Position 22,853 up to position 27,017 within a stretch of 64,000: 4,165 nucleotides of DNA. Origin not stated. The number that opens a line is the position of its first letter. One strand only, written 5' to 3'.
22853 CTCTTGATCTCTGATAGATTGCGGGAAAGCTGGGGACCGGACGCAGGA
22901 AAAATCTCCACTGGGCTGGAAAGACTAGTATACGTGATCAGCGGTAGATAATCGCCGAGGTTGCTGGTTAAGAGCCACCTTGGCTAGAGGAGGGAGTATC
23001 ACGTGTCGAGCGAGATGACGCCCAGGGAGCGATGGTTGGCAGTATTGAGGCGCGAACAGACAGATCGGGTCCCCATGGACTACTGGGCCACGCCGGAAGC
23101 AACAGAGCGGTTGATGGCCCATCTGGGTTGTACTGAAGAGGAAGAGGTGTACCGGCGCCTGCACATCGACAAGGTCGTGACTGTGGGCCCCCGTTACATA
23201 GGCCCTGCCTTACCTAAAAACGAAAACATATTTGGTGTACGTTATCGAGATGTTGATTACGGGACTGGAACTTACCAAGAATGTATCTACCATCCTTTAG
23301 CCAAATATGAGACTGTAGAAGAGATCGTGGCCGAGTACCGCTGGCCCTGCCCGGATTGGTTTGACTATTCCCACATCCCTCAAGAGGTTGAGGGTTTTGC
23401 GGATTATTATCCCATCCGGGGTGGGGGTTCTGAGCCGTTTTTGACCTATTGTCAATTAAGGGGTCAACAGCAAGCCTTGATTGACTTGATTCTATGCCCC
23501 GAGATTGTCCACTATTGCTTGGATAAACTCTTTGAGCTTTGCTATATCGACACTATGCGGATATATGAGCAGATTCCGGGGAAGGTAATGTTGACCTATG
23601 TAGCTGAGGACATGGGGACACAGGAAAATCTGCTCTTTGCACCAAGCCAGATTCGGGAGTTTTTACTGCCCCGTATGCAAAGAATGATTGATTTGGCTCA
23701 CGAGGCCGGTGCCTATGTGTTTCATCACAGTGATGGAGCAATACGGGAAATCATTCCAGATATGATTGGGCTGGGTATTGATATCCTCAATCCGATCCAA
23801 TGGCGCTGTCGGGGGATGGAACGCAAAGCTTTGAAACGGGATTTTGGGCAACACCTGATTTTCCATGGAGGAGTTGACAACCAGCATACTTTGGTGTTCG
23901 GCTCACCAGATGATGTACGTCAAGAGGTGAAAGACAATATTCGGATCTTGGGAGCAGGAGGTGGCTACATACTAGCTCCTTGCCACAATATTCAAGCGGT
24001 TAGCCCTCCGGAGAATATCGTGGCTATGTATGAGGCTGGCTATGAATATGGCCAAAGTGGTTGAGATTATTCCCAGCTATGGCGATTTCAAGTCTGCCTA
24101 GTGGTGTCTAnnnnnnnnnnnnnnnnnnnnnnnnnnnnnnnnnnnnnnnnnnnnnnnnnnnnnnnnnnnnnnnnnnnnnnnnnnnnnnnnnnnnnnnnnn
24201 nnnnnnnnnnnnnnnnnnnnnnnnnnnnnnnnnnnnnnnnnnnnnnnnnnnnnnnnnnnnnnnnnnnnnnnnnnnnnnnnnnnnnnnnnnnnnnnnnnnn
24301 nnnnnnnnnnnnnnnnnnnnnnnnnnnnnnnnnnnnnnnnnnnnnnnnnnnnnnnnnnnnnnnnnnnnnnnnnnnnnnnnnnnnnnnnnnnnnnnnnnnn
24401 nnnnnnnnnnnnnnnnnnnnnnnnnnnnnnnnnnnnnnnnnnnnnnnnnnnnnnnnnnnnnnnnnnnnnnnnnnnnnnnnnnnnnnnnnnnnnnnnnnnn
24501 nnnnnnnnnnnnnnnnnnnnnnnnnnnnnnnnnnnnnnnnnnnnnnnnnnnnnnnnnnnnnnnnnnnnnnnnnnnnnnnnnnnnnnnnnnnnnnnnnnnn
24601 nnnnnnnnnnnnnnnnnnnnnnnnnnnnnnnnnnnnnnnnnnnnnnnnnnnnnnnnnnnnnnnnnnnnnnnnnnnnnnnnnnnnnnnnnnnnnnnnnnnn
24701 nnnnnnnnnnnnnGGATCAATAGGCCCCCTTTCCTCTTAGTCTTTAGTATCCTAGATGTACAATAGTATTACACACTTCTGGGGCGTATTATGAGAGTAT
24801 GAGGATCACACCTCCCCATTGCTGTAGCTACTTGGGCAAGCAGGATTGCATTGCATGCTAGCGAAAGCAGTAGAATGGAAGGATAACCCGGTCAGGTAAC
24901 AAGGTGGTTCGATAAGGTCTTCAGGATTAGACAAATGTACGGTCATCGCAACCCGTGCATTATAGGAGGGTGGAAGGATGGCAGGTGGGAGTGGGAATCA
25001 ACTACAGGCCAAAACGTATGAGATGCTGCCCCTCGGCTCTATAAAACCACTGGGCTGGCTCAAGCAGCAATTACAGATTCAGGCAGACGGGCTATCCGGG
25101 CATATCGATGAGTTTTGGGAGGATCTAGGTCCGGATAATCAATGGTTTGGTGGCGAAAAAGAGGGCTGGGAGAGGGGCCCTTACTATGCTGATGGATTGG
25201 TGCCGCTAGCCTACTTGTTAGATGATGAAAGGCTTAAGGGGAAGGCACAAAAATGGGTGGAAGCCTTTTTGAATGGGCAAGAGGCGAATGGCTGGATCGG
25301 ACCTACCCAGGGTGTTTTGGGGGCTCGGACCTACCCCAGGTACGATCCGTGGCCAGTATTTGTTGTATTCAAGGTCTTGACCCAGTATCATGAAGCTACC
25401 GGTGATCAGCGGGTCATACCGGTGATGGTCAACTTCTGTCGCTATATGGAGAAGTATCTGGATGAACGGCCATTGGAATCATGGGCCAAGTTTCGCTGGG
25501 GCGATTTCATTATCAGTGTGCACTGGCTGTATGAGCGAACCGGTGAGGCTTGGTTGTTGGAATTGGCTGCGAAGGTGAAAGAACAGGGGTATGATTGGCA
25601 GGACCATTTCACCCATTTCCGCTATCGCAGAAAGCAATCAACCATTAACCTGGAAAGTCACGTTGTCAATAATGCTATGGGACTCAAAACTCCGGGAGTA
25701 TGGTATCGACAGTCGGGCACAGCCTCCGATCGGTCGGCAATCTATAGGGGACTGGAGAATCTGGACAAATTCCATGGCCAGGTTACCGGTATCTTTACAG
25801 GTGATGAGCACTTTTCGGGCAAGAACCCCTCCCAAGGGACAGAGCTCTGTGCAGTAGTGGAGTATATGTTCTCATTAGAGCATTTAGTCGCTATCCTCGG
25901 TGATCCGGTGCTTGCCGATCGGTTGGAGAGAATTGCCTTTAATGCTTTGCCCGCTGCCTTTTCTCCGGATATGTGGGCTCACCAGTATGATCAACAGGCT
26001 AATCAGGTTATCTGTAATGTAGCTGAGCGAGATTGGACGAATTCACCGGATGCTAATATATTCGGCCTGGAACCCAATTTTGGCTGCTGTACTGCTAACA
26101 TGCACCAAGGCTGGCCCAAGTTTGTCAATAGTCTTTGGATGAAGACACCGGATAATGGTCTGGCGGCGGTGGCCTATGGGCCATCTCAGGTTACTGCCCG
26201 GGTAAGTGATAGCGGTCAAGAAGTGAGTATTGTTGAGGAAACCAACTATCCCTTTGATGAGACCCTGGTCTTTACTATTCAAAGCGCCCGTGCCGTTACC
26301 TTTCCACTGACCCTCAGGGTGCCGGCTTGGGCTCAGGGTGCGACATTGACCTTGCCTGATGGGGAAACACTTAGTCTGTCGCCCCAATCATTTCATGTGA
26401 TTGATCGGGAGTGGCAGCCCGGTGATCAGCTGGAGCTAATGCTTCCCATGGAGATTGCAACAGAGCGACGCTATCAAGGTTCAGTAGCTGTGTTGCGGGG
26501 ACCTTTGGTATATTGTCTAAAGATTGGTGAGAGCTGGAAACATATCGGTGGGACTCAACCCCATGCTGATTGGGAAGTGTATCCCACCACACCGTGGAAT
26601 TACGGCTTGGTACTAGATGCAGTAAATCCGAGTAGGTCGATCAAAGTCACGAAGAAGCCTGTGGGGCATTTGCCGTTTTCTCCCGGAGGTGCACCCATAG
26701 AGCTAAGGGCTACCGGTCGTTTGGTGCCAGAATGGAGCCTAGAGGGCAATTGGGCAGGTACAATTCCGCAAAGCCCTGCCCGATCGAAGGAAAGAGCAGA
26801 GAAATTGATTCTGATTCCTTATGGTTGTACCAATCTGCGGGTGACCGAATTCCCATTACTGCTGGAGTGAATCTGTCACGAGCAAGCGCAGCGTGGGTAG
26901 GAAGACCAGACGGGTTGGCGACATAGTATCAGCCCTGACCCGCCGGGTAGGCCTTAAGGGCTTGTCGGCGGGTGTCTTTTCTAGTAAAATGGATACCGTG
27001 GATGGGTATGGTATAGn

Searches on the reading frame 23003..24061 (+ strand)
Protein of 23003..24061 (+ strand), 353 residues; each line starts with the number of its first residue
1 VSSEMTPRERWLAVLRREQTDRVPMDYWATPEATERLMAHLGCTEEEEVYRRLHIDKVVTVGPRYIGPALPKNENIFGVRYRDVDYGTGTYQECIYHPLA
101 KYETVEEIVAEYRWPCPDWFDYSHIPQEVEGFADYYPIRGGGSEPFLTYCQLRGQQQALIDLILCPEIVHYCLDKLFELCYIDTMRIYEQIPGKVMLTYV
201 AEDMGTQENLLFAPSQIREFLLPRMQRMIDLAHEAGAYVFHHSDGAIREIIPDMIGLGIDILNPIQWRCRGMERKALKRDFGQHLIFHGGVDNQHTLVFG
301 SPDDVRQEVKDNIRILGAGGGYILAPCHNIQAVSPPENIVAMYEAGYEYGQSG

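Call 74: search_protein_families(library=pfam, proteins=[window:23003-24061:+], max_evalue=0.00001)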
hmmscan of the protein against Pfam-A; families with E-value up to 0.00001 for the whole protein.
window:23003-24061:+ (353 aa): 1 family
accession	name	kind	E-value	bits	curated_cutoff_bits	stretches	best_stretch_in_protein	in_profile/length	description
PF01208.23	URO-D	-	2.5e-22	79.8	23.9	1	137-348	138-345/346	Uroporphyrinogen decarboxylase (URO-D)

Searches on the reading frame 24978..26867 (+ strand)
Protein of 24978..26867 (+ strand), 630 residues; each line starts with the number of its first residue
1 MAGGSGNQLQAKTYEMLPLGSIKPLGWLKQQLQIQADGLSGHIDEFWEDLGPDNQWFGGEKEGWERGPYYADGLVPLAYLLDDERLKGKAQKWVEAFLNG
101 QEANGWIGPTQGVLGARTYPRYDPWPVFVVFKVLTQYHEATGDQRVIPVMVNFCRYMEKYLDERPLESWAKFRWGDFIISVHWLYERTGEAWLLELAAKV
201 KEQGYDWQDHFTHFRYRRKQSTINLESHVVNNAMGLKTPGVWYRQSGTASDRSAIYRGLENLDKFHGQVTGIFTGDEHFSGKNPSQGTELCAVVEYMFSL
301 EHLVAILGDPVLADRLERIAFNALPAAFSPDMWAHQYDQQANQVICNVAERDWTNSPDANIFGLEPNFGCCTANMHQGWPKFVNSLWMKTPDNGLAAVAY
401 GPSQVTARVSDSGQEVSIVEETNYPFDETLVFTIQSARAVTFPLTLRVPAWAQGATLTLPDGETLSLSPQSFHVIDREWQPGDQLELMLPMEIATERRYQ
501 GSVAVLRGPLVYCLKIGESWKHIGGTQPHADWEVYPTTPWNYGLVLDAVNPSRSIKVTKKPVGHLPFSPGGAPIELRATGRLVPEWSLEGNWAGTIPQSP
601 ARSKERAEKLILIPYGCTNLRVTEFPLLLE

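Call 74: search_protein_families(library=pfam, proteins=[window:24978-26867:+], max_evalue=0.00001)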
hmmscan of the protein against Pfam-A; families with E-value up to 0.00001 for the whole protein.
window:24978-26867:+ (630 aa): 2 families
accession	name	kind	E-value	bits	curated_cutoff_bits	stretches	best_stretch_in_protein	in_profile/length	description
PF07944.18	Beta-AFase-like_GH127_cat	-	6.7e-23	81.7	24.9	1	70-382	63-374/376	Beta-L-arabinofuranosidase, GH127 catalytic domain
PF20736.2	Glyco_hydro127M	-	2.4e-17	63.2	24.2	1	398-491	5-95/95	Beta-L-arabinofuranosidase, GH127 middle domain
